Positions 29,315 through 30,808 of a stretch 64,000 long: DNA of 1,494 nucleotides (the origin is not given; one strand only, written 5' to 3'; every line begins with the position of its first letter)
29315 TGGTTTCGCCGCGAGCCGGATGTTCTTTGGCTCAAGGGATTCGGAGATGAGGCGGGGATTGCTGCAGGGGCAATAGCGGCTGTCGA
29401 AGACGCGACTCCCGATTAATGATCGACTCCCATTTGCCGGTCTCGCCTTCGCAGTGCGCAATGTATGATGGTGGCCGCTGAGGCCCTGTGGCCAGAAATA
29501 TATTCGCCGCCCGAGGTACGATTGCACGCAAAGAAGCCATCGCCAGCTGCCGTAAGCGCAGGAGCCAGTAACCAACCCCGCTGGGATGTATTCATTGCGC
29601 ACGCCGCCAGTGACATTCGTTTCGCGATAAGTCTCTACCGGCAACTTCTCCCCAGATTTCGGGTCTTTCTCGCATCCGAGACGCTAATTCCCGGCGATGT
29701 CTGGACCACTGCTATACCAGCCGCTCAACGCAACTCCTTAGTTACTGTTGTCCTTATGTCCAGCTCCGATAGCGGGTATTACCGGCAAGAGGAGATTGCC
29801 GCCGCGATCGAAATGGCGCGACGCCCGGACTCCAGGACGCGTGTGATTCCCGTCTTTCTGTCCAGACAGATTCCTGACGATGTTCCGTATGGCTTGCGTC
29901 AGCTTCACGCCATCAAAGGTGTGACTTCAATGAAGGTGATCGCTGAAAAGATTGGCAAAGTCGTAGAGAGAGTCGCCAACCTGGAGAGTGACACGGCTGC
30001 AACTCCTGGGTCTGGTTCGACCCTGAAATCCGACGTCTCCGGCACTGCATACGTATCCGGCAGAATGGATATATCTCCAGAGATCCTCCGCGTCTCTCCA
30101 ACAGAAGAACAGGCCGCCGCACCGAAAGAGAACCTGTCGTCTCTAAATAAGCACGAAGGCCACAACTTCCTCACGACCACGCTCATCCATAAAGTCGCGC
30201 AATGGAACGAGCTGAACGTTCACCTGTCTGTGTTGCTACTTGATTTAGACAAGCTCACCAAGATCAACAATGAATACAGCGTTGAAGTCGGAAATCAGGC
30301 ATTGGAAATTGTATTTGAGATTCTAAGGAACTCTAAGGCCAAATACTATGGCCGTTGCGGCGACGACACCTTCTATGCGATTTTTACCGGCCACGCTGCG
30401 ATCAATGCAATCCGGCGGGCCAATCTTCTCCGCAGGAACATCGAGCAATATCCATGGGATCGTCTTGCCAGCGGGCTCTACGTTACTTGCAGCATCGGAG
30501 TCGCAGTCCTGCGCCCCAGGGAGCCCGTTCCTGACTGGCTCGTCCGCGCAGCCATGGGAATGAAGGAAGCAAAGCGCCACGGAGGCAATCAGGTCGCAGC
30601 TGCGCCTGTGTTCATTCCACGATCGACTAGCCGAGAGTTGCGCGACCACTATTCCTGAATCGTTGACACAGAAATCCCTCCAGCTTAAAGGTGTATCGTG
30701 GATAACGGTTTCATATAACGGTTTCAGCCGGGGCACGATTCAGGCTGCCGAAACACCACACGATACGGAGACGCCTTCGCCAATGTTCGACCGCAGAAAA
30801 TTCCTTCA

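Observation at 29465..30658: Solo TIR-GGDEF fusion gene in a lower-GC insert next to a damaged miaA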

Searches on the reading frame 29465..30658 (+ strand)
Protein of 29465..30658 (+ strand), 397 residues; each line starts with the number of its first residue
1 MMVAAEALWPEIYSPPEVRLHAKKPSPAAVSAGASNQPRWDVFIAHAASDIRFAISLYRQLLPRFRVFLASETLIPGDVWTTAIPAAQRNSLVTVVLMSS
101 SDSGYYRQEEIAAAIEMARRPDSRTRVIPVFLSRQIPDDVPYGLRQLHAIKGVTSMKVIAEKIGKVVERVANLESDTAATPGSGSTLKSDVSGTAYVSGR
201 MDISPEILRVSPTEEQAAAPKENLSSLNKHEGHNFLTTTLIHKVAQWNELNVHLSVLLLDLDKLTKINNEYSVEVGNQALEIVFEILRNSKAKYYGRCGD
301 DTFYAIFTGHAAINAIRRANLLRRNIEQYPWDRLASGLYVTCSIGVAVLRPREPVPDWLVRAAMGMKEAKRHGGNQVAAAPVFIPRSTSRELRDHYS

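Call 3: search_protein_families(library=pfam, proteins=[window:29465-30658:+], max_evalue=1)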
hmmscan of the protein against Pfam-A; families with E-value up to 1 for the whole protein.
window:29465-30658:+ (397 aa): 5 families
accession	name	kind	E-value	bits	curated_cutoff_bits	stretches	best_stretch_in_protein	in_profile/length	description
PF00990.26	GGDEF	-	2.4e-15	57.1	23.8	1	234-376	13-161/161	Diguanylate cyclase, GGDEF domain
PF13676.11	TIR_2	-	2.3e-13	51.1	28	1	42-151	1-107/122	TIR domain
PF01582.25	TIR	-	0.0027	18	21.3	1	41-133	3-97/179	TIR domain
PF22335.1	Cas10-Cmr2_palm2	-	0.059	13.9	27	1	294-375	56-130/133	Cas10/Cmr2, second palm domain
PF11420.13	Subtilosin_A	-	0.18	12.5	25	1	341-366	6-30/35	Bacteriocin subtilosin A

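Call 4: search_protein_families(library=padloc, proteins=[window:29465-30658:+], max_evalue=1)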
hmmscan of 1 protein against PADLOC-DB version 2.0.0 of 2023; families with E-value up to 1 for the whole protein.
window:29465-30658:+ (397 aa): 6 families
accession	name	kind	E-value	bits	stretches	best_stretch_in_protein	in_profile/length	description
PDLC02403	Aga_TIR-PNTD1-PNTD2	-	4e-05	20.8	1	40-151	3-115/443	Class I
PDLC02421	Aga_TIR-PNTD1-PNTD2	-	0.00046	17.4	1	39-151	3-116/430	Class I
PDLC02400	Aga_TIR-PNTD1-PNTD2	-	0.0015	14.9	1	20-132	167-283/639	Class I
PDLC02416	Aga_REase-TIR-PNTD1-PNTD2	-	0.002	14.9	1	34-129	149-243/572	Class I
PDLC05062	PDC-S66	-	0.0028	15.1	1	32-130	141-240/282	-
PDLC01676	Cas12f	-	0.037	11.4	1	258-328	43-113/387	Cas14a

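Call 5: search_protein_families(library=ncbifam, proteins=[window:29465-30658:+], max_evalue=1)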
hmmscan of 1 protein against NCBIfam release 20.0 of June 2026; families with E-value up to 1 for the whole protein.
window:29465-30658:+ (397 aa): 19 families
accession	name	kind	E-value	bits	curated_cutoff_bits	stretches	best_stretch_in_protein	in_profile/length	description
TIGR00254.1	GGDEF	domain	7e-17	61.6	37.4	1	234-379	17-166/168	diguanylate cyclase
NF007135.0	PRK09581.1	equivalog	2.4e-14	53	474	1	235-379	305-454/457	PleD family two-component system response regulator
NF038266.1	diguan_SiaD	equivalog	4.3e-12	46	290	1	233-376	105-251/252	biofilm regulation diguanylate cyclase SiaD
NF007380.0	PRK09894.1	equivalog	6.7e-12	45.3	256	1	214-379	121-286/296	diguanylate cyclase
NF041606.1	dguan_cyc_DgcA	equivalog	2.8e-11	43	370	1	235-379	191-338/340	diguanylate cyclase DgcA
NF051473.1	DigCycDgcsShew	equivalog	4.2e-10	39.5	400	1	233-376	146-287/291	diguanylate cyclase DgcS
NF050064.1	BlResRespRegCbrR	equivalog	5.5e-09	35.4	600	1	230-377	262-411/415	bile resistance response regulator CbrR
NF007599.0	PRK10245.1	equivalog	6.5e-08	31.4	402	1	250-378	238-368/371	diguanylate cyclase AdrA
NF045675.1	PhdiestaseDibA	equivalog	6e-07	28.2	980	1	244-374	225-358/623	phosphodiesterase DibA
NF007474.0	PRK10060.1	equivalog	9.7e-07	27.3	782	1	248-376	261-391/663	cyclic di-GMP phosphodiesterase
NF047872.1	GGDEF_GdpS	equivalog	1e-05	24.9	400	1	246-382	211-352/355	GGDEF domain-containing protein GdpS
NF053781.1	cdiGMPphdstlr2612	equivalog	2e-05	22.4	1600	1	235-373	853-995/1268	Tlr1612 family c-di-GMP phosphodiesterase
NF047654.1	DiguCycDgcRLepto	equivalog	2.5e-05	23.4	500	1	252-377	163-293/295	diguanylate cyclase DgcR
NF052458.1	PhdiestGepA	equivalog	9.4e-05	20.8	1200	1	240-373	439-572/840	phosphodiesterase GepA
NF007423.1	PRK09966.1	equivalog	0.00022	20.3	325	1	234-369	251-389/390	diguanylate cyclase DgcN/YfiN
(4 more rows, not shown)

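Call 6: find_homologous_proteins(query=window:29465-30658:+, max_evalue=0.001)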
Query window:29465-30658:+ (397 aa): 69 proteins with E <= 0.001 among 8000 candidates.
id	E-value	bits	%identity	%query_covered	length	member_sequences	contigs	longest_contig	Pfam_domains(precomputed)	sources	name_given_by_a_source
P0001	5.1e-194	663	100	76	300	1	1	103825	PF00990.27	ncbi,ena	-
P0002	1.8e-84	302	45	90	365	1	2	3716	PF13676.12,PF00990.27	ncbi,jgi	ncbi:MAG: diguanylate cyclase [Terracidiphilus sp.]|jgi:diguanylate cyclase (GGDEF)-like protein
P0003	9.0e-84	300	44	91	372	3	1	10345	PF13676.12,PF00990.27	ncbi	-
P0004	2.7e-62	229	40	90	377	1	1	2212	PF13676.12,PF00990.27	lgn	-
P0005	3.1e-55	206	36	88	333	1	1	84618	PF13676.12,PF00990.27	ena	-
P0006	2.1e-53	200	37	86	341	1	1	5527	PF13676.12,PF00990.27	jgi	jgi:diguanylate cyclase (GGDEF)-like protein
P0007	6.5e-53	198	34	89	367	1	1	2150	PF13676.12,PF00990.27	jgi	jgi:diguanylate cyclase (GGDEF)-like protein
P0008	6.0e-32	129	41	43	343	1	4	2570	PF00990.27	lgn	-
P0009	8.7e-30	122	32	88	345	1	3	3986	PF01582.26,PF13676.12,PF00990.27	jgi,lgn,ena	-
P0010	9.3e-30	122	39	47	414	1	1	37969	PF08357.17,PF13676.12,PF00990.27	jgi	jgi:diguanylate cyclase (GGDEF)-like protein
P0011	1.1e-29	122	47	37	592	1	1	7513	PF01582.26,PF13676.12,PF08937.17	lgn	-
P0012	1.6e-27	115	45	36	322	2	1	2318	PF13676.12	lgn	-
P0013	4.4e-27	113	28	89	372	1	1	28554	PF01582.26,PF13676.12,PF00990.27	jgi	jgi:diguanylate cyclase (GGDEF)-like protein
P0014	5.9e-27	113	51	32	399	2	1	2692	PF13676.12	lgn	-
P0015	2.1e-26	111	46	36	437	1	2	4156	PF13676.12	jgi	jgi:hypothetical protein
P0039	3.1e-21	94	35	43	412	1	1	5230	PF00990.27,PF12770.13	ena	-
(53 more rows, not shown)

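Call 7: search_solved_structures(query=window:29465-30658:+, max_evalue=0.01, show_alignments=3)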
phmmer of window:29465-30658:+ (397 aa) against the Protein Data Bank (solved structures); distinct sequences matched with E-value up to 0.01: 27.
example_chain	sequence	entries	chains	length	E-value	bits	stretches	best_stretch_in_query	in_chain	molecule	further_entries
4zve_A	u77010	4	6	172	3.8e-09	39.5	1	229-378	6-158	Diguanylate cyclase DosC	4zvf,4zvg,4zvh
1w25_A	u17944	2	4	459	7.1e-07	32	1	253-378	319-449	STALKED-CELL DIFFERENTIATION CONTROLLING PROTEIN | RESPONSE REGULATOR PLED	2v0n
2wb4_A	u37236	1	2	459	7.2e-07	32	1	253-378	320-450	DIGUANYLATE CYCLASE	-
9g86_A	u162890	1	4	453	8.2e-07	31.8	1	253-378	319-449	Response regulator PleD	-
9g85_A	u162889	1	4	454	8.2e-07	31.8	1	253-378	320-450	Response regulator PleD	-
3i5b_A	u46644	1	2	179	1.6e-05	27.6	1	253-383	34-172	WspR response regulator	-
6zxb_A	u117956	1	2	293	2.2e-05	27.1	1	253-377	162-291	Putative GGDEF/response regulator receiver domain protein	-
3i5c_A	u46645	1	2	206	2.3e-05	27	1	253-383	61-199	Fusion of General control protein GCN4 and WSPR response regulator protein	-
6zxc_A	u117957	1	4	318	2.7e-05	26.8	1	253-377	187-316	Putative GGDEF/response regulator receiver domain protein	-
9t28_A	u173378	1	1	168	2.9e-05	26.7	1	253-378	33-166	diguanylate cyclase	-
3bre_A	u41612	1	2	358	4.2e-05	26.2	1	253-385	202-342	Probable two-component response regulator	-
6zxm_A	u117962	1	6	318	5.9e-05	25.7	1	253-377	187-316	Putative GGDEF/response regulator receiver domain protein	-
3ign_A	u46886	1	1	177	6.5e-05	25.6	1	254-379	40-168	Diguanylate cyclase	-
6hbz_A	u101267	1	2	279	7.9e-05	25.3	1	249-376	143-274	GGDEF domain protein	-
6et7_A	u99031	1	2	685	9e-05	25.1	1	241-378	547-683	Diguanylate cyclase (GGDEF) domain-containing protein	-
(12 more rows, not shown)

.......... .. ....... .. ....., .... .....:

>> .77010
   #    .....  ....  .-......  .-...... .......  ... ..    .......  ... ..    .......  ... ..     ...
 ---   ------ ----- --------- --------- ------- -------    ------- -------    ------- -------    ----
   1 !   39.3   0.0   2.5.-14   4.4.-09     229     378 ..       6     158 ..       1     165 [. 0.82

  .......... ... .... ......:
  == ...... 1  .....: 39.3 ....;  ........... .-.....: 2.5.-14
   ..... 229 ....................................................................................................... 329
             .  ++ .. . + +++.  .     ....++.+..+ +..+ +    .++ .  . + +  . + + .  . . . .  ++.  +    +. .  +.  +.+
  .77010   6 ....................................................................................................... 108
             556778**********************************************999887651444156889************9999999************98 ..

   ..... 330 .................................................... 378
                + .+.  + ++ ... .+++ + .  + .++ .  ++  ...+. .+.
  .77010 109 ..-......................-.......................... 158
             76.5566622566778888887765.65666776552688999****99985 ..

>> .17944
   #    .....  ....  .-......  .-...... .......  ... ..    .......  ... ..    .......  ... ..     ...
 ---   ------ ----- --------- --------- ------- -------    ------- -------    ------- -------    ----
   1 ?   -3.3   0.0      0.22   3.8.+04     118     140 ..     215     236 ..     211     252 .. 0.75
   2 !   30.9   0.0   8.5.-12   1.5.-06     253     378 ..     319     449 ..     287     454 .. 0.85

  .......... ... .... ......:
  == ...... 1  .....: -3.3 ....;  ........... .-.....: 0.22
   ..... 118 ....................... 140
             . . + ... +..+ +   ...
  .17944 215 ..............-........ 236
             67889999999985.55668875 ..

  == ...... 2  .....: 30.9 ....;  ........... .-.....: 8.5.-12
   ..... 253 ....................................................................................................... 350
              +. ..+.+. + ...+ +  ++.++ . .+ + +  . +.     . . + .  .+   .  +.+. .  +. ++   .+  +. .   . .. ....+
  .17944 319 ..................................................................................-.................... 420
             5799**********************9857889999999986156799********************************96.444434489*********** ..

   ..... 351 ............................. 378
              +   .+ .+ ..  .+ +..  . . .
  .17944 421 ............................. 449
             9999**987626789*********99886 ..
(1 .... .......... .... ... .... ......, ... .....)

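Call 11: find_encoding_contigs(protein=P0002, flank=10000, max_places=4)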
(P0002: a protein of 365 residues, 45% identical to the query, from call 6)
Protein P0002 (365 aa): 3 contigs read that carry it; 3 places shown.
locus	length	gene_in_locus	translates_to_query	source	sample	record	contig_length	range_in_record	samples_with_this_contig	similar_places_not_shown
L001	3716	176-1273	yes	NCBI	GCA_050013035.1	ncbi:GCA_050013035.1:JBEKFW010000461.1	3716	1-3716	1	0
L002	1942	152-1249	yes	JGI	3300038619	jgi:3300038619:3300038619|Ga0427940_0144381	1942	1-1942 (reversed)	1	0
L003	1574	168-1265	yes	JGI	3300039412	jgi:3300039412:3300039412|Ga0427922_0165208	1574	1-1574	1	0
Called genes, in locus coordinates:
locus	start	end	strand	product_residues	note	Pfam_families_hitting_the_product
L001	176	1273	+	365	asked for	PF13676:TIR_2, PF00990:GGDEF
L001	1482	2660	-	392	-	PF00374:NiFeSe_Hases, PF00346:Complex1_49kDa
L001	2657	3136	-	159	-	PF00329:Complex1_30kDa (weak)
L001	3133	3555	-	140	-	PF00037:Fer4 (faint), PF12838:Fer4_7 (weak), PF13187:Fer4_9 (weak)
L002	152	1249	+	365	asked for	PF13676:TIR_2, PF00990:GGDEF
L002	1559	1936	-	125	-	PF00346:Complex1_49kDa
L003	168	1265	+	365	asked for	PF13676:TIR_2, PF00990:GGDEF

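Call 12: find_encoding_contigs(protein=P0003, flank=10000, max_places=4)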
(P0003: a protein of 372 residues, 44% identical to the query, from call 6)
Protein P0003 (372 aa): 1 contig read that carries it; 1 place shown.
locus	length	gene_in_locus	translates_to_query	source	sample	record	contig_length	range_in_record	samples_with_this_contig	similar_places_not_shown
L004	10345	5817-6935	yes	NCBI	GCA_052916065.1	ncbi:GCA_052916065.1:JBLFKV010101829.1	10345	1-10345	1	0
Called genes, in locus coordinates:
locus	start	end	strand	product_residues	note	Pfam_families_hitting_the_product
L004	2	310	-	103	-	?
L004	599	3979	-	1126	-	PF02012:BNR (faint), PF13088:BNR_2 (faint), PF14870:PSII_BNR (faint), PF15899:BNR_6 (faint), PF15902:Sortilin-Vps10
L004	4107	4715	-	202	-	-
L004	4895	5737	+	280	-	PF01680:SOR_SNZ, PF05690:ThiG (faint)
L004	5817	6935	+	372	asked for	PF13676:TIR_2, PF00990:GGDEF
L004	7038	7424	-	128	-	-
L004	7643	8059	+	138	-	PF01382:Avidin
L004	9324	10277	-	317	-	-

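Call 13: find_encoding_contigs(protein=P0005, flank=10000, max_places=4)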
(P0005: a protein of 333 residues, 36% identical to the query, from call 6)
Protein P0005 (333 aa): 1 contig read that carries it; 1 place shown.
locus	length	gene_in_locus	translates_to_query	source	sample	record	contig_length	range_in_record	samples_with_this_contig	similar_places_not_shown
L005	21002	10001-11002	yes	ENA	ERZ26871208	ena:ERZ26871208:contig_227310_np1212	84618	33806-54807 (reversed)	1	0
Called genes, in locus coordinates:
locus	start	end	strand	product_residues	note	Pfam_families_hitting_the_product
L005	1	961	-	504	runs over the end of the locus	PF00343:Phosphorylase, PF28476:GlgP_C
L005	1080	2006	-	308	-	PF11897:DUF3417, PF00343:Phosphorylase (weak)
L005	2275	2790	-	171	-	-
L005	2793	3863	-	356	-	-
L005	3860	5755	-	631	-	PF13676:TIR_2, PF00931:NB-ARC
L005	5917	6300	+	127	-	PF01475:FUR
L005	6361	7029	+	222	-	PF00141:peroxidase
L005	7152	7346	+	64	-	-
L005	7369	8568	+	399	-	PF00141:peroxidase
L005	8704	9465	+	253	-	PF07690:MFS_1, PF12832:MFS_1_like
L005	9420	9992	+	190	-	-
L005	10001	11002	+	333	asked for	PF13676:TIR_2, PF00990:GGDEF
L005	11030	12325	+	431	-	PF00005:ABC_tran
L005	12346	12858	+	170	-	PF00005:ABC_tran (weak)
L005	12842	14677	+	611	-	PF00005:ABC_tran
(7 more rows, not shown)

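Call 16: find_encoding_contigs(protein=P0001, flank=10000, max_places=3)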
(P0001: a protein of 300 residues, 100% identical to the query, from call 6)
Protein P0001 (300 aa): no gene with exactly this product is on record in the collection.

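Call 36: predict_structure(alignment_id=A1)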
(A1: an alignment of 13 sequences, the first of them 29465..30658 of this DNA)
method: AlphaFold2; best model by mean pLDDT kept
length: 397 residues; sequences in the alignment: 13
mean_pLDDT: 77.1   pTM: 0.49
mean pLDDT of the five models: 77.1, 77.1, 76.6, 76.0, 75.5
residues with pLDDT >= 90: 180; 70-90: 102; 50-70: 35; < 50: 80
segments of 3 or more residues with pLDDT < 50: 1-35, 179-223
pLDDT, mean of each block of 10 residues (from residue 1): 38 40 37 57 90 94 94 86 85 88 67 70 73 77 70 83 89 65 30 31 31 36 67 94 84 93 96 97 95 94 94 91 96 94 97 93 97 94 90 91
secondary structure, 60 per line:
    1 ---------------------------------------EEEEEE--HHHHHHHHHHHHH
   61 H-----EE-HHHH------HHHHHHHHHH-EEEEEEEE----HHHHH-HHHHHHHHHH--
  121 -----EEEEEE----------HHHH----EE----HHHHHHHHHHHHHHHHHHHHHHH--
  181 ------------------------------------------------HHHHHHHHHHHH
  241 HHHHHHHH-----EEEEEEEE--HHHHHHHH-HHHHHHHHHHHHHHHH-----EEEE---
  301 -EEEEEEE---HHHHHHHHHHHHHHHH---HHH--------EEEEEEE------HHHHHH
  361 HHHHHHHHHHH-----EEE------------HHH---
elements in order: E40-45 H48-61 H70-73 H80-89 E91-98 H103-107 H109-118 E126-131 H142-145 H156-178 H229-248 E254-261 H264-271 H273-288 E294-297 E302-308 H312-327 E342-348 H355-371 E377-379

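Call 37: search_protein_families(library=pfam, alignment_id=A3, max_evalue=0.001)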
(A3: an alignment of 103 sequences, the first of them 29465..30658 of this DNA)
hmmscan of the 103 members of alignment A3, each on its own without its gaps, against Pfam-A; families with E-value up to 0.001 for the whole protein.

A. member 1, window:29465-30658:+ (397 aa): 2 families
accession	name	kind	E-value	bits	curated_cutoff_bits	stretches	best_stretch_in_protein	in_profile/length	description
PF00990.26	GGDEF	-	2.4e-15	57.1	23.8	1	234-376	13-161/161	Diguanylate cyclase, GGDEF domain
PF13676.11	TIR_2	-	2.3e-13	51.1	28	1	42-151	1-107/122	TIR domain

B. families by the number of members that match (of 103 scanned): 15 families
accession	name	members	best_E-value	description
PF00990.26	GGDEF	103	2.7e-23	Diguanylate cyclase, GGDEF domain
PF13676.11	TIR_2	34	4.1e-34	TIR domain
PF01582.25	TIR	18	1.4e-13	TIR domain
PF12770.12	CHAT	10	4.6e-12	CHAT domain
PF08357.16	SEFIR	6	3.1e-19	SEFIR domain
PF22335.1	Cas10-Cmr2_palm2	6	4.6e-06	Cas10/Cmr2, second palm domain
PF08937.16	ThsB_TIR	3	8.1e-05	Thoeris protein ThsB, TIR-like domain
PF24898.2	GGDEF_GdpP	3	0.0001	Cyclic-di-AMP phosphodiesterase GdpP-like, GGDEF domain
PF13271.11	DUF4062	1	1.9e-22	Domain of unknown function (DUF4062)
PF19961.5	EAD8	1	9.5e-22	Effector-associated domain 8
PF19960.5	EAD7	1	6e-19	Effector-associated domain 7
PF00313.28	CSD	1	1.4e-17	'Cold-shock' DNA-binding domain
PF01048.26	PNP_UDP_1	1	1.7e-12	Phosphorylase superfamily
PF00656.27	Peptidase_C14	1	3.3e-12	Caspase domain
PF04037.18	DUF382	1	0.00094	Domain of unknown function (DUF382)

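Call 41: fold_search(model_id=the predicted structure, library=pdb)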
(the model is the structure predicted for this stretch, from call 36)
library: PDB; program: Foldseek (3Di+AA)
matches with E <= 10: 1311; with E <= 0.001: 151
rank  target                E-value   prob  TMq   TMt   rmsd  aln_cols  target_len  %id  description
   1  2wb4_B                5.6e-14  1.00  0.36  0.32  21.7       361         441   15  activated diguanylate cyclase PleD in complex with c-di-GMP (released 2010-04-21)
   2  2wb4_A                2.7e-13  1.00  0.36  0.31  24.0       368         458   15  activated diguanylate cyclase PleD in complex with c-di-GMP (released 2010-04-21)
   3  3bre_A                6.4e-13  1.00  0.30  0.36  27.5       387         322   16  Crystal Structure of P.aeruginosa PA3702 (released 2008-04-01)
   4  2v0n_A                1.0e-12  1.00  0.36  0.31  24.9       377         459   17  ACTIVATED RESPONSE REGULATOR PLED IN COMPLEX WITH C-DIGMP AND GTP- ALPHA-S (released 2007-08-21)
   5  3i5a                  1.5e-12  1.00  0.30  0.37  27.5       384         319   18  Crystal structure of full-length WpsR from Pseudomonas syringae (released 2009-08-18)
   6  9g85_C                4.2e-12  1.00  0.35  0.32  18.3       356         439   16  Structure of Response regulator PleD in complex with c-diGMP and ppGpp (released 2025-08-06)
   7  9g85_A                7.3e-12  1.00  0.36  0.33  18.2       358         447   17  Structure of Response regulator PleD in complex with c-diGMP and ppGpp (released 2025-08-06)
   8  9g85_B                8.7e-12  1.00  0.36  0.32  18.2       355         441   17  Structure of Response regulator PleD in complex with c-diGMP and ppGpp (released 2025-08-06)
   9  9g85_D                1.0e-11  1.00  0.37  0.33  18.2       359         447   17  Structure of Response regulator PleD in complex with c-diGMP and ppGpp (released 2025-08-06)
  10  6zxb_A                1.0e-11  1.00  0.35  0.47  18.5       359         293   16  Diguanylate cyclase DgcR (I-site mutant) in native state (released 2021-03-31)
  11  1w25_A                1.4e-11  1.00  0.35  0.31  17.8       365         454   18  Response regulator PleD in complex with c-diGMP (released 2004-11-18)
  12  9g86_B                1.7e-11  1.00  0.36  0.32  17.9       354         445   17  Structure of Response regulator PleD in complex with c-diGMP and pppGpp (released 2025-08-06)
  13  3bre_B                1.9e-11  1.00  0.33  0.40  27.4       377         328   16  Crystal Structure of P.aeruginosa PA3702 (released 2008-04-01)
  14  9g86_A                2.2e-11  1.00  0.36  0.32  18.1       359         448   16  Structure of Response regulator PleD in complex with c-diGMP and pppGpp (released 2025-08-06)
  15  6et7_B                5.4e-11  1.00  0.36  0.22  18.1       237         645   20  Activated heterodimer of the bacteriophytochrome regulated diguanylyl cyclase variant - S505V A526V - from Idiomarina  (released 2018-06-13)
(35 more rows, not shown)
